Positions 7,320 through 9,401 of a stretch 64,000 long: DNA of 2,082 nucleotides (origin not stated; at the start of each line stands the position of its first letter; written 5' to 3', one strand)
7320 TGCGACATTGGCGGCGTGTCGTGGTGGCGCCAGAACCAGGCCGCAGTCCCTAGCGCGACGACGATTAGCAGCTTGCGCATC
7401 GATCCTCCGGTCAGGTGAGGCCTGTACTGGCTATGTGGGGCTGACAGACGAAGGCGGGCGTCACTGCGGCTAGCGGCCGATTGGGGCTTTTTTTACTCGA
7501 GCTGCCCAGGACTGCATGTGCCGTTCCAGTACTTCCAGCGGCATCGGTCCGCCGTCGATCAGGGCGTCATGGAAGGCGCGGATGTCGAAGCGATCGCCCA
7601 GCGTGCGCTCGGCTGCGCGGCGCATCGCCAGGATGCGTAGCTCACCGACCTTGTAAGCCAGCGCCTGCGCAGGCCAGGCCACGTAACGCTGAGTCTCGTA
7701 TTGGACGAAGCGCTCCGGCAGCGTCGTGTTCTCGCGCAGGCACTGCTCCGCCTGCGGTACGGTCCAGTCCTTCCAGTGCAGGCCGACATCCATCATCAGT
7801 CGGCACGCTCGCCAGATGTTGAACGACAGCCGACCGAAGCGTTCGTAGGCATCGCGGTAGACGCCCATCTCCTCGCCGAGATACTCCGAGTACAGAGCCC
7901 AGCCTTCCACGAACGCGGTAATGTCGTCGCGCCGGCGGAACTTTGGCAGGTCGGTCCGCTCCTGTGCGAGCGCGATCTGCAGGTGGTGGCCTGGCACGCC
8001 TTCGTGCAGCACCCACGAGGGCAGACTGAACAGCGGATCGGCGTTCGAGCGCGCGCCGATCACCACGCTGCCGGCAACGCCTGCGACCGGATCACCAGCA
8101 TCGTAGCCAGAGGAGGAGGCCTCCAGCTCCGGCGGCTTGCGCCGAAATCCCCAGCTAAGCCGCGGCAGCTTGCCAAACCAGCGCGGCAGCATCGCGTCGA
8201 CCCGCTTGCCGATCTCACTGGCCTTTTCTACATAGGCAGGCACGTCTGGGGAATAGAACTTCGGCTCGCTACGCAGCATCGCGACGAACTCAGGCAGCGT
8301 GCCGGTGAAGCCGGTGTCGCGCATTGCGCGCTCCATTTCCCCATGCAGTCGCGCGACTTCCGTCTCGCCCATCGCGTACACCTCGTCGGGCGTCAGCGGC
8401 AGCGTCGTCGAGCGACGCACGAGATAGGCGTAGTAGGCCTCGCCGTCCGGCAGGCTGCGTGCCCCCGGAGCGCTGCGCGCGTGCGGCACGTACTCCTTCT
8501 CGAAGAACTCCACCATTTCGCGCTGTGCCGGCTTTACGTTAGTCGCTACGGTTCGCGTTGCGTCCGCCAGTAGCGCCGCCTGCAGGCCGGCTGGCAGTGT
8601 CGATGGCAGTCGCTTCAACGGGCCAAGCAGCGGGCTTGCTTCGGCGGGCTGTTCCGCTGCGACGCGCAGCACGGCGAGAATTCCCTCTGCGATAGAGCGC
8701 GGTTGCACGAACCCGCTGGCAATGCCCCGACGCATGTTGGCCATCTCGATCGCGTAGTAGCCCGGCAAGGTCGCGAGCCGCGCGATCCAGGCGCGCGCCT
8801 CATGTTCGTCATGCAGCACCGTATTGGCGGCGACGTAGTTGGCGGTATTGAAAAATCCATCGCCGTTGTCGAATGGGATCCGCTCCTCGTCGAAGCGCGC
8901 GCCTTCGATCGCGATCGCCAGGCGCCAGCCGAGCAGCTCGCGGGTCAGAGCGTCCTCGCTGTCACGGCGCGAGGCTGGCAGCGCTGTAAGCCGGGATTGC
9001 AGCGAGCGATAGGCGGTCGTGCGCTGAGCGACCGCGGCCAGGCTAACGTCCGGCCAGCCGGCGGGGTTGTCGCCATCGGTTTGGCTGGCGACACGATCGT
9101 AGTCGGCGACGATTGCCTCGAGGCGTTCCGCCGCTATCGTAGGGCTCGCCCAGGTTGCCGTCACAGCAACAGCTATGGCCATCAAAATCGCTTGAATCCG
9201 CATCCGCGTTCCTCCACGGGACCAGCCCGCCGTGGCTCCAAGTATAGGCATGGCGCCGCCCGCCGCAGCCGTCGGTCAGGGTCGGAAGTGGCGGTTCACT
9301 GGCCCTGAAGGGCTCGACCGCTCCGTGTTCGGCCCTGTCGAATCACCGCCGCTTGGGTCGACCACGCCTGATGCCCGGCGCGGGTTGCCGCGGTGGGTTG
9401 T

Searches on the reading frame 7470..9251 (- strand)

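Call 7: search_protein_families(library=pfam, proteins=[window:7470-9251:-])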
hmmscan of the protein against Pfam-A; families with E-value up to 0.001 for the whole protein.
window:7470-9251:- (593 aa): 1 family
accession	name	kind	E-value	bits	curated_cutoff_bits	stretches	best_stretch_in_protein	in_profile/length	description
PF05960.17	DUF885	-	1.7e-141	473.9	32.4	1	63-579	13-532/532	Bacterial protein of unknown function (DUF885)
